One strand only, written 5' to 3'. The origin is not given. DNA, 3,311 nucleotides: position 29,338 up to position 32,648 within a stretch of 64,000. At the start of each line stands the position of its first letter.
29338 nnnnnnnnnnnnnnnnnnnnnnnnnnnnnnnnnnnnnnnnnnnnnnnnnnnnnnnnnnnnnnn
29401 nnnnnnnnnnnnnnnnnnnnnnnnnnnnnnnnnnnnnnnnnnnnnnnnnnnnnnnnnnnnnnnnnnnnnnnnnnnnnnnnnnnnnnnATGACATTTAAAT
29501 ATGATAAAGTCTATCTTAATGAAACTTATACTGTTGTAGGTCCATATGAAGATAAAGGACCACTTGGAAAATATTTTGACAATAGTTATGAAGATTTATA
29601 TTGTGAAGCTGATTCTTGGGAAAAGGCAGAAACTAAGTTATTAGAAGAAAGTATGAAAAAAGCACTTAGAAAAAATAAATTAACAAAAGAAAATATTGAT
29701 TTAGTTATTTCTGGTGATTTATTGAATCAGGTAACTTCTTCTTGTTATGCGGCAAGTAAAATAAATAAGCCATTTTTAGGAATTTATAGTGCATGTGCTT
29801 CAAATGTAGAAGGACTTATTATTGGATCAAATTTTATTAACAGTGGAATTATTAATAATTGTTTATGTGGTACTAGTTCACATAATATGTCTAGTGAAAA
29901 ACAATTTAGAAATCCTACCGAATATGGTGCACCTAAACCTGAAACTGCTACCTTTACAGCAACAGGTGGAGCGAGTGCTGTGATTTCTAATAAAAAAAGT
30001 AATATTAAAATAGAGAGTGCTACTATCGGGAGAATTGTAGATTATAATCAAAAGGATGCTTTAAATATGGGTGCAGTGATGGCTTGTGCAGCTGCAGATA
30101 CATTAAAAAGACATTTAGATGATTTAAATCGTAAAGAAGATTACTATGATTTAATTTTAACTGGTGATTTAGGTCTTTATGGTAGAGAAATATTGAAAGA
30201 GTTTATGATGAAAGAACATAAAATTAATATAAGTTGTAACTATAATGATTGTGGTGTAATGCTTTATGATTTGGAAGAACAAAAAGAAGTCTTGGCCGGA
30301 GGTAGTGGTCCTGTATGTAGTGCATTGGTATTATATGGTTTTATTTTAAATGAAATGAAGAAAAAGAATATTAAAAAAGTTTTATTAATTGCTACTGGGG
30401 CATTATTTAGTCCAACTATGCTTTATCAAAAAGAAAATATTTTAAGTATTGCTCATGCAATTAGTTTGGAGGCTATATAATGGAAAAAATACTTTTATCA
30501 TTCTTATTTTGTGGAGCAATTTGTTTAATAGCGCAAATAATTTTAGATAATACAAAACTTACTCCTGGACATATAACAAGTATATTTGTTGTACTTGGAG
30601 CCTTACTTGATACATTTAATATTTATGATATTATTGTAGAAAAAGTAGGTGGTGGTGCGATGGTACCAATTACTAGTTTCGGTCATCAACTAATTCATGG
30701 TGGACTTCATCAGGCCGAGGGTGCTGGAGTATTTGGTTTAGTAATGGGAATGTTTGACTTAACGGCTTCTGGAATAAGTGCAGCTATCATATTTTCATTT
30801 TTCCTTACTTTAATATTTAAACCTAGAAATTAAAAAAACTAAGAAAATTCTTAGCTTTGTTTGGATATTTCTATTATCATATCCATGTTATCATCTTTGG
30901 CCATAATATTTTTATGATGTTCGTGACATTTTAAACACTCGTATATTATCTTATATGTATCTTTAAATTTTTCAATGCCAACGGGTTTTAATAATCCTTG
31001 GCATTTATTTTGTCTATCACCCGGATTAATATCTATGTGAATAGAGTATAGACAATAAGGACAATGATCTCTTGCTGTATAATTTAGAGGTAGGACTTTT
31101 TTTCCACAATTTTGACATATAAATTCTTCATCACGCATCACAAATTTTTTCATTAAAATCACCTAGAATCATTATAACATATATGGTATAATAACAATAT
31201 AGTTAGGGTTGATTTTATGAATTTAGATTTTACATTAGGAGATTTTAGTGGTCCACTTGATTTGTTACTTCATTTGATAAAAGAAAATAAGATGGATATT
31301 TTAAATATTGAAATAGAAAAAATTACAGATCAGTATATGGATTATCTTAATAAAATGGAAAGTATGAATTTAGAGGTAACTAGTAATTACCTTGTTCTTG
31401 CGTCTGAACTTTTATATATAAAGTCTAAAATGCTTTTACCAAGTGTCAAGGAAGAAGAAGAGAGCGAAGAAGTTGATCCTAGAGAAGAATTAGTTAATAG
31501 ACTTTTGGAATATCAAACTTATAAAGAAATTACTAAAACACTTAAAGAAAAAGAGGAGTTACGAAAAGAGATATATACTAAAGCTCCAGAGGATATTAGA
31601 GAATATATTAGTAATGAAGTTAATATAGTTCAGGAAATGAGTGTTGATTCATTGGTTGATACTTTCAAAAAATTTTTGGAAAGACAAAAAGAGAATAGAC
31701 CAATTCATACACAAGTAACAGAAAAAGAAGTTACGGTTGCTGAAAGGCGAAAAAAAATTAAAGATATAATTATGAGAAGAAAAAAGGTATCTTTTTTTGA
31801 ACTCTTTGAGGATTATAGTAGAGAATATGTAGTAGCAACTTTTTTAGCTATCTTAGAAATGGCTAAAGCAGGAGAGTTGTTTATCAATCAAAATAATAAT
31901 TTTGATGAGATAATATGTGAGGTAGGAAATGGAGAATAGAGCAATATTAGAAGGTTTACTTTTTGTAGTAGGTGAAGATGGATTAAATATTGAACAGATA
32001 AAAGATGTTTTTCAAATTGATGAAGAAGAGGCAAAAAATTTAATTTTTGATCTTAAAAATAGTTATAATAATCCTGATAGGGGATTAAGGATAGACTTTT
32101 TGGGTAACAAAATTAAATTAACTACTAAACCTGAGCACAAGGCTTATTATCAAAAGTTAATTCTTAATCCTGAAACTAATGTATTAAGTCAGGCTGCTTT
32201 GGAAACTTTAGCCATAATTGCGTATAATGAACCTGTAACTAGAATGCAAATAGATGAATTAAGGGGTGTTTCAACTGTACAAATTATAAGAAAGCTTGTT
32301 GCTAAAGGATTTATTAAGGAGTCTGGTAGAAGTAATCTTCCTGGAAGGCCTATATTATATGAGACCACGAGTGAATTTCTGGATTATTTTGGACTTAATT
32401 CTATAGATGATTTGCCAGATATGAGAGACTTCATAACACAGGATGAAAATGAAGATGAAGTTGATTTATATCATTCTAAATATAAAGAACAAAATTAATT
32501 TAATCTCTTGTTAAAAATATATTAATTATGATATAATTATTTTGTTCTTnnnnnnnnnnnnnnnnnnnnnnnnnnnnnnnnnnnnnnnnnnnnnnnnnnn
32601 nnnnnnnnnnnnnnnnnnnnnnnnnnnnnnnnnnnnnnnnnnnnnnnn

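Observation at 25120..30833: Sporulation locus with Bacillus synteny (dacF, spoIIAA, sigF, spoVAC-AD-AEb) but no spoIIAB anti-sigma kinase gene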

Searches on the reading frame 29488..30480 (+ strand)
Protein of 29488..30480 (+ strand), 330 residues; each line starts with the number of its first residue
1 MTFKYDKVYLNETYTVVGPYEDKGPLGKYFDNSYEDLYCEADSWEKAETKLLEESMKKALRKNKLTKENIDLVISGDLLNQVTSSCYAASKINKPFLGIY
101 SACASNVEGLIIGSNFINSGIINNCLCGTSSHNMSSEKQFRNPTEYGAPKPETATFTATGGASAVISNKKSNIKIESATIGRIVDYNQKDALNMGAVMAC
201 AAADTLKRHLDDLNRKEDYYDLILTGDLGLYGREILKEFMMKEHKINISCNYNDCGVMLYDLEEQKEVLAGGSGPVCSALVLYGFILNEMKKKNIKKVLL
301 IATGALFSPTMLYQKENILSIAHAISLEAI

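Call 3: search_protein_families(library=pfam, proteins=[window:29488-30480:+], max_evalue=1)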
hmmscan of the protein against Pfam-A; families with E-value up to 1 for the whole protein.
window:29488-30480:+ (330 aa): 4 families
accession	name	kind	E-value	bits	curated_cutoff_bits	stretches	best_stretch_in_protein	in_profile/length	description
PF07451.17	SpoVAD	-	5.1e-129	430.2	22.1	1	6-328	9-329/329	Stage V sporulation protein AD (SpoVAD)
PF00108.29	Thiolase_N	-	0.0022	17.8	26.4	1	48-138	23-119/260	Thiolase, N-terminal domain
PF08545.16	ACP_syn_III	-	0.011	16.1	24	1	100-178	4-74/80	3-Oxoacyl-[acyl-carrier-protein (ACP)] synthase III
PF19364.4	DUF5940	-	0.12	12.5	27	1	272-311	80-119/166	Family of unknown function (DUF5940)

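Call 4: search_protein_families(library=ncbifam, proteins=[window:29488-30480:+], max_evalue=1)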
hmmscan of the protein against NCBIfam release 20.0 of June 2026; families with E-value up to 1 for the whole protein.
window:29488-30480:+ (330 aa): 8 families
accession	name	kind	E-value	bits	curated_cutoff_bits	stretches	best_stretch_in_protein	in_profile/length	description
NF006160.0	PRK08304.1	subfamily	4.4e-130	433.2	402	1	6-329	14-335/337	stage V sporulation protein AD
TIGR02845.1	spore_V_AD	equivalog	3.8e-127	423.6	411.8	1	6-328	8-327/327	stage V sporulation protein AD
NF009069.0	PRK12404.1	subfamily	5e-121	403.7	442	1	7-329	13-333/338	stage V sporulation protein AD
TIGR00747.1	fabH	subfamily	3.6e-05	23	292.1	1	49-195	52-193/322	beta-ketoacyl-ACP synthase III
TIGR01930.1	AcCoA-C-Actrans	subfamily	7.3e-05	21.9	240.55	1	49-155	22-135/385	acetyl-CoA C-acyltransferase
NF006829.0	PRK09352.1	subfamily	0.0012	17.8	249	1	47-135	52-145/322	beta-ketoacyl-ACP synthase 3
NF040746.1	reduct_C_beta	equivalog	0.024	13.1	450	1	273-311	424-462/477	glycine/sarcosine/betaine reductase complex component C subunit beta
NF058662.1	cispenta_AmcF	equivalog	0.091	11.8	325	1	82-129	108-155/369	cispentacin biosynthesis acyltransferase subunit AmcF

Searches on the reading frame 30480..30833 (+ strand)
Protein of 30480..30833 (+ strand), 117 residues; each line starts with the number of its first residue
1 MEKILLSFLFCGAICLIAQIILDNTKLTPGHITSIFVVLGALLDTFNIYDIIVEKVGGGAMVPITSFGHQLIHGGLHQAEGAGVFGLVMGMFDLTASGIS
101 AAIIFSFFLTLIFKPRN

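Call 3: search_protein_families(library=pfam, proteins=[window:30480-30833:+], max_evalue=1)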
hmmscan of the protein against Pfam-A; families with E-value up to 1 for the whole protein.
window:30480-30833:+ (117 aa): 1 family
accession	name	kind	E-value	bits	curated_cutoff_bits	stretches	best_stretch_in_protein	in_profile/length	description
PF03862.18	SpoVAC_SpoVAEB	-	4e-27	95.3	25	1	4-112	2-117/117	SpoVAC/SpoVAEB sporulation membrane protein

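Call 4: search_protein_families(library=ncbifam, proteins=[window:30480-30833:+], max_evalue=1)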
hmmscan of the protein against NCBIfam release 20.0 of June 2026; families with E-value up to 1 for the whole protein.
window:30480-30833:+ (117 aa): 2 families
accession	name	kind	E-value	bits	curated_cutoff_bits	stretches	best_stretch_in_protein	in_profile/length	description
TIGR02839.1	spore_V_AE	equivalog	2.3e-40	137.4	131.1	1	5-116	2-113/114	stage V sporulation protein AE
TIGR02838.1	spore_V_AC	equivalog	2.1e-08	34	164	1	4-112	20-136/141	stage V sporulation protein AC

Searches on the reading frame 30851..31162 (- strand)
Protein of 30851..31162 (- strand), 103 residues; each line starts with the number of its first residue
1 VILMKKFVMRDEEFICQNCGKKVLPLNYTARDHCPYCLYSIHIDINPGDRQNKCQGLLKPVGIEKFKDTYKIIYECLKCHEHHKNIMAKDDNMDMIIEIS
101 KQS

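Call 3: search_protein_families(library=pfam, proteins=[window:30851-31162:-], max_evalue=1)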
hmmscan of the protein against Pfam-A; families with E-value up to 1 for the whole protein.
window:30851-31162:- (103 aa): 18 families
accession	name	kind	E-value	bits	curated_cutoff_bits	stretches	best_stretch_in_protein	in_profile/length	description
PF12647.12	RNHCP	-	4.4e-27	94.3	24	1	12-96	2-89/90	RNHCP domain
PF12773.13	DZR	-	0.00055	20.5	27.3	1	9-44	8-37/45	Double zinc ribbon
PF14471.11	DUF4428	-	0.0088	16.3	27.8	1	3-27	11-34/51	Domain of unknown function (DUF4428)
PF00935.25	Ribosomal_L44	-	0.016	16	25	1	51-86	29-66/76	Ribosomal protein L44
PF07282.18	Cas12f1-like_TNB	-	0.017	15.7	26.3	1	15-46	30-55/60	Cas12f1-like, TNB domain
PF09723.15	Zn_ribbon_8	-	0.026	15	34.4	1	13-37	5-32/41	Zinc ribbon domain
PF13920.12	zf-C3HC4_3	-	0.035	14.3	27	1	15-40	25-45/49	Zinc finger, C3HC4 type (RING finger)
PF14319.11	Zn_Tnp_IS91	-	0.037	14.5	26.3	1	13-38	38-63/90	Transposase zinc-binding domain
PF01155.25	HypA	-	0.094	13.2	28.9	1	12-46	69-100/112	Hydrogenase/urease nickel incorporation, metallochaperone, hypA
PF05495.17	zf-CHY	-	0.1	13.5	31.3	1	72-96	17-44/68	CHY zinc finger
PF23455.1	DUF7129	-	0.11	12.7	30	0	72-81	10-19/45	Domain of unknown function (DUF7129)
PF03107.22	C1_2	-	0.12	13.2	26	1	9-43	13-45/48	C1 domain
PF23145.1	Zf_2nd_IFT121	-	0.12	12.5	25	1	11-37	14-40/45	IFT121, second zinc finger domain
PF04777.18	Evr1_Alr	-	0.13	13.1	27.6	1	64-91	27-54/93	Erv1 / Alr family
PF14522.11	Cytochrome_C7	-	0.35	11.2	24.8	0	73-90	13-30/67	Cytochrome c7 and related cytochrome c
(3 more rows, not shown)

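Call 4: search_protein_families(library=ncbifam, proteins=[window:30851-31162:-], max_evalue=1)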
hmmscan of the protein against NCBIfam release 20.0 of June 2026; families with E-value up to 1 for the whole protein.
window:30851-31162:- (103 aa): 6 families
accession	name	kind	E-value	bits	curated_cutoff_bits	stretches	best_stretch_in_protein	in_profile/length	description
NF001608.0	PRK00398.1-6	equivalog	0.00066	19.5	84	1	13-47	3-37/46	DNA-directed RNA polymerase subunit P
NF001607.0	PRK00398.1-4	equivalog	0.0012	18.5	89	1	14-37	10-34/53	DNA-directed RNA polymerase subunit P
NF001605.0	PRK00398.1-2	equivalog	0.032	14.1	63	1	16-41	4-28/43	DNA-directed RNA polymerase subunit P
TIGR00100.1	hypA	equivalog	0.034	14.2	88.1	0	12-49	69-104/116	hydrogenase maturation nickel metallochaperone HypA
NF011481.0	PRK14890.1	equivalog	0.069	13.2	61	1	12-38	8-34/61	putative Zn-ribbon RNA-binding protein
TIGR02605.1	CxxC_CxxC_SSSS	subfamily_domain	0.34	11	31.3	0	13-37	5-32/52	FmdB family zinc ribbon protein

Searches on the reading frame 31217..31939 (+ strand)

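Call 3: search_protein_families(library=pfam, proteins=[window:31217-31939:+], max_evalue=1)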
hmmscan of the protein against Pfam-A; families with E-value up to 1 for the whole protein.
window:31217-31939:+ (240 aa): 3 families
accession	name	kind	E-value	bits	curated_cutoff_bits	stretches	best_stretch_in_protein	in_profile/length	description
PF02616.19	SMC_ScpA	-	4.5e-41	141.8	24.6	1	20-232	1-227/232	Segregation and condensation protein ScpA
PF23659.1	UFL1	-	0.054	14.3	27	1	91-155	44-111/120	E3 UFM1-protein ligase 1-like domain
PF04824.21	Rad21_Rec8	-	0.11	12.2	22.7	1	189-236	4-51/55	Conserved region of Rad21 / Rec8 like protein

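Call 4: search_protein_families(library=ncbifam, proteins=[window:31217-31939:+], max_evalue=1)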
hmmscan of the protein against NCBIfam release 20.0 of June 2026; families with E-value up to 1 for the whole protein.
window:31217-31939:+ (240 aa): 7 families
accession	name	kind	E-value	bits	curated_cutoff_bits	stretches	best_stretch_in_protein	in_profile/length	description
NF000995.0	PRK00104.1-4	equivalog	2.1e-70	237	315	1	3-235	5-244/251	segregation/condensation protein A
NF000994.0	PRK00104.1-3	equivalog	4.6e-70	236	234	1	1-235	2-239/246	segregation/condensation protein A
NF000992.0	PRK00104.1-1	equivalog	2.2e-55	187.9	417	1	1-234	1-240/247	segregation/condensation protein A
NF000993.0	PRK00104.1-2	equivalog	1.9e-47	161.9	268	1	4-234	2-230/237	segregation/condensation protein A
NF001751.0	PRK00478.1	equivalog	1e-22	80.7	436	1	3-233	161-409/505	segregation/condensation protein A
NF052589.1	ArlH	equivalog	0.029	14.1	215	1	40-103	60-114/229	archaellum protein ArlH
NF009472.0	PRK12834.1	equivalog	0.39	9.1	476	1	108-187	364-444/550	FAD-binding dehydrogenase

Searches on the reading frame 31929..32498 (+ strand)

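Call 43: search_protein_families(library=pfam, proteins=[window:31929-32498:+], max_evalue=0.0001)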
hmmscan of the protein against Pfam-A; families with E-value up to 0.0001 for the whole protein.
window:31929-32498:+ (189 aa): 1 family
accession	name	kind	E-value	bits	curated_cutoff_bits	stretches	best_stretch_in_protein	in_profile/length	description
PF04079.22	SMC_ScpB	-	8e-54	182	27.4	1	5-164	1-159/160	Segregation and condensation complex subunit ScpB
